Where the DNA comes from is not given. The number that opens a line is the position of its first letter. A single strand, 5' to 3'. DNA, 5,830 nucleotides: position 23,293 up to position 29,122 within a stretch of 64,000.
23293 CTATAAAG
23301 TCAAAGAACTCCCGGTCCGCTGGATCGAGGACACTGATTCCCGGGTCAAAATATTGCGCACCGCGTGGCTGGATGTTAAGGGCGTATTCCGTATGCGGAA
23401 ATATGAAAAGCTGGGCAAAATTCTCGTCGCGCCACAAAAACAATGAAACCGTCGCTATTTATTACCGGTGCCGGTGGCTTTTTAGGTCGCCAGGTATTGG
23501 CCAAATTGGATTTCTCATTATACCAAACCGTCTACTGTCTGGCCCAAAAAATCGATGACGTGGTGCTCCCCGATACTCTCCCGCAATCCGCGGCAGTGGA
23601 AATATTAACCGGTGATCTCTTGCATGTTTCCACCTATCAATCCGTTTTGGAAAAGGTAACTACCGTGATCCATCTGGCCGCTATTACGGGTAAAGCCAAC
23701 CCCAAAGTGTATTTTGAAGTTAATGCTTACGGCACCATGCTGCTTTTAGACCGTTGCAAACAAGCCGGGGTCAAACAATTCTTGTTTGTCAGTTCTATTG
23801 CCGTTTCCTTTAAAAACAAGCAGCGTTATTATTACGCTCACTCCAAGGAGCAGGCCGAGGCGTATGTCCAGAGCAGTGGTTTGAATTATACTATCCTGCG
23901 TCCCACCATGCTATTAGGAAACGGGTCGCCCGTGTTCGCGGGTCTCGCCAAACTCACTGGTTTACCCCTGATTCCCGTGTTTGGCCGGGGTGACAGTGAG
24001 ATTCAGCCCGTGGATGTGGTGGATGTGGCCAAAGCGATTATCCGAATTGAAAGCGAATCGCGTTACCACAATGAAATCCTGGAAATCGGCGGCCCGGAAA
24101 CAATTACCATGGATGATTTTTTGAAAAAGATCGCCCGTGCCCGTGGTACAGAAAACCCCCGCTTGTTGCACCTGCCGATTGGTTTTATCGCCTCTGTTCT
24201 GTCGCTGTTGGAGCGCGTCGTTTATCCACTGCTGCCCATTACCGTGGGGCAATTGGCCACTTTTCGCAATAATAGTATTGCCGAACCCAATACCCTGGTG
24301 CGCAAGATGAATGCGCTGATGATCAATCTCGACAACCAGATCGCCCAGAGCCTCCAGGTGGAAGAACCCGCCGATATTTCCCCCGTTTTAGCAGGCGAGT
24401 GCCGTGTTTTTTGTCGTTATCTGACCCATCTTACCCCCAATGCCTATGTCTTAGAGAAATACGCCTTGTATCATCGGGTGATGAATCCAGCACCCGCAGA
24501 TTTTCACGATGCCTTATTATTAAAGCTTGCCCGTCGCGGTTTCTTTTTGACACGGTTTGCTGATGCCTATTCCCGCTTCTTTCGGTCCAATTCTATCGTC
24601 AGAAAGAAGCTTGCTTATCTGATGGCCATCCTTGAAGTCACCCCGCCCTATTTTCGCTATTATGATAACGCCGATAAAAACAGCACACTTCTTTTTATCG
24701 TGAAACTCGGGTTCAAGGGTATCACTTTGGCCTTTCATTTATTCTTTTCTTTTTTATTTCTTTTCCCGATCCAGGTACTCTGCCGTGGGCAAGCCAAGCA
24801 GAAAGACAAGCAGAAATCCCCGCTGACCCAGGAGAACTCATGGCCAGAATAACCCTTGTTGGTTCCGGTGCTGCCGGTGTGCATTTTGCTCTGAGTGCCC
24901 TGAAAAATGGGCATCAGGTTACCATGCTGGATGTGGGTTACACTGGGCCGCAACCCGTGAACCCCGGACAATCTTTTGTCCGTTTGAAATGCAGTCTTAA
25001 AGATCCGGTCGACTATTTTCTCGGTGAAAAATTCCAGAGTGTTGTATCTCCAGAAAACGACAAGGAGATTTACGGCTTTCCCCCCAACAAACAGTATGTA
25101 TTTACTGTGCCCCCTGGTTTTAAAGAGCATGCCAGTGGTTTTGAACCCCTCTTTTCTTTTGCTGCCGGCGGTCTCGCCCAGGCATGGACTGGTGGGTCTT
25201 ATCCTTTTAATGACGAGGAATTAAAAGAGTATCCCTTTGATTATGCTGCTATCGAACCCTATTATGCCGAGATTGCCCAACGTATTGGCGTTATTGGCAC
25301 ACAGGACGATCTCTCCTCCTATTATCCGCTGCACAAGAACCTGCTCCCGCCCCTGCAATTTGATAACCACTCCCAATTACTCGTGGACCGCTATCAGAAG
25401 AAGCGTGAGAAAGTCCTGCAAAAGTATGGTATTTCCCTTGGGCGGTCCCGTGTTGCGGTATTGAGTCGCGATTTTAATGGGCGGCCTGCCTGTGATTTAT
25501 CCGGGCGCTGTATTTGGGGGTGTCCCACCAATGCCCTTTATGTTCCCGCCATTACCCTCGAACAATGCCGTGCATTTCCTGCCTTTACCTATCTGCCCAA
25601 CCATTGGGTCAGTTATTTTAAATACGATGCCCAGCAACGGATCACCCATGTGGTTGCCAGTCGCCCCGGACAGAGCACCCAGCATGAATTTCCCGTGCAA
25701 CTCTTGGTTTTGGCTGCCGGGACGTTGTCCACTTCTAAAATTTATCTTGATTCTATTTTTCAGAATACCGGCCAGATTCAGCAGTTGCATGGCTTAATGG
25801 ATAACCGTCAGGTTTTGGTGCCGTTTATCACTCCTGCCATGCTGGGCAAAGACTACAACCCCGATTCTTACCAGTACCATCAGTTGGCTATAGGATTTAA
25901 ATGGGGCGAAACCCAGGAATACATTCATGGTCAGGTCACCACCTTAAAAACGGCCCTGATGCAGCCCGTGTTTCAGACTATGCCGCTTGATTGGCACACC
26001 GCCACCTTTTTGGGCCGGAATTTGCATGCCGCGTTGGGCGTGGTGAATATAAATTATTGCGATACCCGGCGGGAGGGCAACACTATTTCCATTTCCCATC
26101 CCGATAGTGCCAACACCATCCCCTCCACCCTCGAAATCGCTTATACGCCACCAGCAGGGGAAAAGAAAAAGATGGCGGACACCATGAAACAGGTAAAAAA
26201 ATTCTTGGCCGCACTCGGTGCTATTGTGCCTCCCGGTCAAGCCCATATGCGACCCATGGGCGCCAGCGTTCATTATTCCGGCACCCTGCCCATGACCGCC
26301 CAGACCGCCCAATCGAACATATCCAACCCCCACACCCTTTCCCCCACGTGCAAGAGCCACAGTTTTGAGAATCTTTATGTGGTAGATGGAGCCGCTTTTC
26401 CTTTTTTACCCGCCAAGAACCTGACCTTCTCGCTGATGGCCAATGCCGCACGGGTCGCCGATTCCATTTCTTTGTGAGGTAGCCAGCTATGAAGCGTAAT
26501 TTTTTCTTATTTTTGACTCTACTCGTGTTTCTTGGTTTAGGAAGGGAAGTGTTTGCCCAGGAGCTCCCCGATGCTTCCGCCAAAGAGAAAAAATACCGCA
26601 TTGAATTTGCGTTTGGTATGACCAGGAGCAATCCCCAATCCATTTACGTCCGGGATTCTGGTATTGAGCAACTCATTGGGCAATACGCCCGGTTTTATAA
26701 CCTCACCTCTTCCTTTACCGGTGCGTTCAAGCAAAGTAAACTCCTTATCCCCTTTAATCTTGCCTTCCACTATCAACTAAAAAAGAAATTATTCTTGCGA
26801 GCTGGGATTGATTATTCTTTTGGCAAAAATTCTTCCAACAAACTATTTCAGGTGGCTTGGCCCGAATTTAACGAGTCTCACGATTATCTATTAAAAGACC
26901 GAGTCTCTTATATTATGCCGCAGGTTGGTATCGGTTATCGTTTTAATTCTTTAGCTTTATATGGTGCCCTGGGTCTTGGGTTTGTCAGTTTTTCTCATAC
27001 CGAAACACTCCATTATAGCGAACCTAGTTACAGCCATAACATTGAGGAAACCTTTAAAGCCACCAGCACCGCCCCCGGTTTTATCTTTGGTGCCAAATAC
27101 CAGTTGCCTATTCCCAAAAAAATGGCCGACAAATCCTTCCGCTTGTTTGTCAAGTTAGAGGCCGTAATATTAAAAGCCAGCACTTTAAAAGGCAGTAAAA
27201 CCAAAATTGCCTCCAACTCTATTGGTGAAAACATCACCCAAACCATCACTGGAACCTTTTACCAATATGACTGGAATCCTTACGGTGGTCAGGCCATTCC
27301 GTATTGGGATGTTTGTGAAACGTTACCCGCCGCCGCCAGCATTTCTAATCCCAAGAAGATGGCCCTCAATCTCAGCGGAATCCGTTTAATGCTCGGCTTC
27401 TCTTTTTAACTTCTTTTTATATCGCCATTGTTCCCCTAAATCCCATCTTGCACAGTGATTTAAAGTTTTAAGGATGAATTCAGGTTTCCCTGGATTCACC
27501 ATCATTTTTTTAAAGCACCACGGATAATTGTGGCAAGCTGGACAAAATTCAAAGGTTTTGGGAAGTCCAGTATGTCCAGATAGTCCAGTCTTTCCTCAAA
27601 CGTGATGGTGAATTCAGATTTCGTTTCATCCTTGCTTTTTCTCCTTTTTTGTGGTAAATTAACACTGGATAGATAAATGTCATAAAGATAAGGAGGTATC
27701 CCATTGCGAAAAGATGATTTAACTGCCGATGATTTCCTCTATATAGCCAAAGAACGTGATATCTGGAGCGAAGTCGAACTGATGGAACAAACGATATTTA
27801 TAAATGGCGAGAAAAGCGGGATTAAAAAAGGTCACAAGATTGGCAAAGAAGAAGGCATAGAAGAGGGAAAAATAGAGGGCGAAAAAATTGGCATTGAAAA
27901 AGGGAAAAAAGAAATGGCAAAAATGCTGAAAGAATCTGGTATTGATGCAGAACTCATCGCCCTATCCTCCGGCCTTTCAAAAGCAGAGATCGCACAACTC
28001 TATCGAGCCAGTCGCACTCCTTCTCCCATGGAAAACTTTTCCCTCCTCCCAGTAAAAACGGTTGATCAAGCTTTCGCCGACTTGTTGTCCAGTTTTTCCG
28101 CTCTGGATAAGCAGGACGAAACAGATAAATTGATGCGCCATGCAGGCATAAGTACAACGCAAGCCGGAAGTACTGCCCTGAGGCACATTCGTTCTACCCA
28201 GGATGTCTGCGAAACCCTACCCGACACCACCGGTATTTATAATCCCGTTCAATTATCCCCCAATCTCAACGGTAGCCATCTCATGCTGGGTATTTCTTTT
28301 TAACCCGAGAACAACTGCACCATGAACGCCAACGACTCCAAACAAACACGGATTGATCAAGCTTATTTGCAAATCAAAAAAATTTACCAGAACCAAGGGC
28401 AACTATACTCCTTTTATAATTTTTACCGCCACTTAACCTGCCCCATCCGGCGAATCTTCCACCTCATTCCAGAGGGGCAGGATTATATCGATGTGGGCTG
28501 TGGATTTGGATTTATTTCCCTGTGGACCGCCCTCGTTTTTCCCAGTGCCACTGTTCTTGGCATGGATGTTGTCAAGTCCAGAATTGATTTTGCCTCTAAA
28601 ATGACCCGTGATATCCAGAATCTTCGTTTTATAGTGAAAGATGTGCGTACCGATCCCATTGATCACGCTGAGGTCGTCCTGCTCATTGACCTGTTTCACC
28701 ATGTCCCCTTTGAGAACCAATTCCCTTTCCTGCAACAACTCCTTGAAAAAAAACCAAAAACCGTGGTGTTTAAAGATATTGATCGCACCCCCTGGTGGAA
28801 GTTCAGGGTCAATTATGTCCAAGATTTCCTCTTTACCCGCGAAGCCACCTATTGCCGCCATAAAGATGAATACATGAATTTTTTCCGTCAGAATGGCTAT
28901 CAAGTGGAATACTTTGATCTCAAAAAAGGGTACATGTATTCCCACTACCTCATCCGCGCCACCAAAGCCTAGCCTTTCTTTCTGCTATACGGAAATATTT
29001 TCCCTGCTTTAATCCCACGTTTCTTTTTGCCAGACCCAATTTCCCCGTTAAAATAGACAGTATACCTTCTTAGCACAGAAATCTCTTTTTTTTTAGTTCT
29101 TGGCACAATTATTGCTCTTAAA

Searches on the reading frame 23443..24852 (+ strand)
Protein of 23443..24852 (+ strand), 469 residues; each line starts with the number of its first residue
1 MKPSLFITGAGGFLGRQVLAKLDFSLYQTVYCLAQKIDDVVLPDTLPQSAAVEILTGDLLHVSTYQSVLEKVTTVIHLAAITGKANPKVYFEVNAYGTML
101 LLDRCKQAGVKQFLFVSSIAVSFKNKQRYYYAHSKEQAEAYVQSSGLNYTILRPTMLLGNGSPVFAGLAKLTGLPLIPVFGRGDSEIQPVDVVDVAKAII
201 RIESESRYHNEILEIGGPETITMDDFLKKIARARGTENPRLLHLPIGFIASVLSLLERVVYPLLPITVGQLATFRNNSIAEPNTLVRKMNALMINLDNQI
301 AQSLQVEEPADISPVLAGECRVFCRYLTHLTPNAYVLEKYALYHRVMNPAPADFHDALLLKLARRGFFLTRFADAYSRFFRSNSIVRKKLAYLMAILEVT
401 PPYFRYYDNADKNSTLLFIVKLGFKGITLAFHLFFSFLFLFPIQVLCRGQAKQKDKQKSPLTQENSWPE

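Call 65: search_protein_families(library=pfam, proteins=[window:23443-24852:+], max_evalue=0.00001)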
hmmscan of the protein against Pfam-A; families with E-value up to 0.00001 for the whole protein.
window:23443-24852:+ (469 aa): 7 families
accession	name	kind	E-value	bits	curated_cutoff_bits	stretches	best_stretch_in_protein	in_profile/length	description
PF01370.27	Epimerase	-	1.1e-19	71.3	20.9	1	6-216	2-240/240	NAD dependent epimerase/dehydratase family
PF01073.25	3Beta_HSD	-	1.1e-18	67.8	22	1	7-139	2-137/280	3-beta hydroxysteroid dehydrogenase/isomerase family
PF13460.12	NAD_binding_10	-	5.2e-18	66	27.2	1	9-159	1-148/184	NAD(P)H-binding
PF07993.18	NAD_binding_4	-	4.2e-13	49.5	20.1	1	7-127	1-145/258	Male sterility protein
PF05368.20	NmrA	-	2.7e-08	34.2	27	1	5-226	5-226/298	NmrA-like family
PF16363.11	GDP_Man_Dehyd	-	1.2e-06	28.7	27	1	6-118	1-129/332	GDP-mannose 4,6 dehydratase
PF04321.23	RmlD_sub_bind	-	7.3e-06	25.7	27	0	5-238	3-235/287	RmlD substrate binding domain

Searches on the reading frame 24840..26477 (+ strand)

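Call 65: search_protein_families(library=pfam, proteins=[window:24840-26477:+], max_evalue=0.00001)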
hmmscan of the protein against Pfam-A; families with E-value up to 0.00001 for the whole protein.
window:24840-26477:+ (545 aa): 1 family
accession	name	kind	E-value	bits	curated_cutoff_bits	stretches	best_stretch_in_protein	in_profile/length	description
PF05199.19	GMC_oxred_C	-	4.9e-09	37.3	24.6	1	414-536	5-139/139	GMC oxidoreductase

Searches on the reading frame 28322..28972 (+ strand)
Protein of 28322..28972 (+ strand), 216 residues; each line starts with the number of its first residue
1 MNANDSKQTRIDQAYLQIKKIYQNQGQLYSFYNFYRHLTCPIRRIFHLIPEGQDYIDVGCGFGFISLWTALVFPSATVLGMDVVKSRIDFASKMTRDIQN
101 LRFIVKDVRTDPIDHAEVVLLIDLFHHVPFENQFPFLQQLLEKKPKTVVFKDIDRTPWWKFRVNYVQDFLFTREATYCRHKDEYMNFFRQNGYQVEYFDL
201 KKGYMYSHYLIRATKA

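Call 65: search_protein_families(library=pfam, proteins=[window:28322-28972:+], max_evalue=0.00001)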
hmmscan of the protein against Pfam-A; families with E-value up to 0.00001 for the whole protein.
window:28322-28972:+ (216 aa): 4 families
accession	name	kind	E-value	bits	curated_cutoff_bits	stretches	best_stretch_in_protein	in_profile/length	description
PF13847.12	Methyltransf_31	-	3e-09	37.1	27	1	52-191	4-144/145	Methyltransferase domain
PF13649.12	Methyltransf_25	-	1.1e-08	36.1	27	1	56-140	2-89/97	Methyltransferase domain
PF08241.18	Methyltransf_11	-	6.6e-07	30.3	21.2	1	56-134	1-77/95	Methyltransferase domain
PF08242.18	Methyltransf_12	-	2e-06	28.9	30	1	56-140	1-88/98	Methyltransferase domain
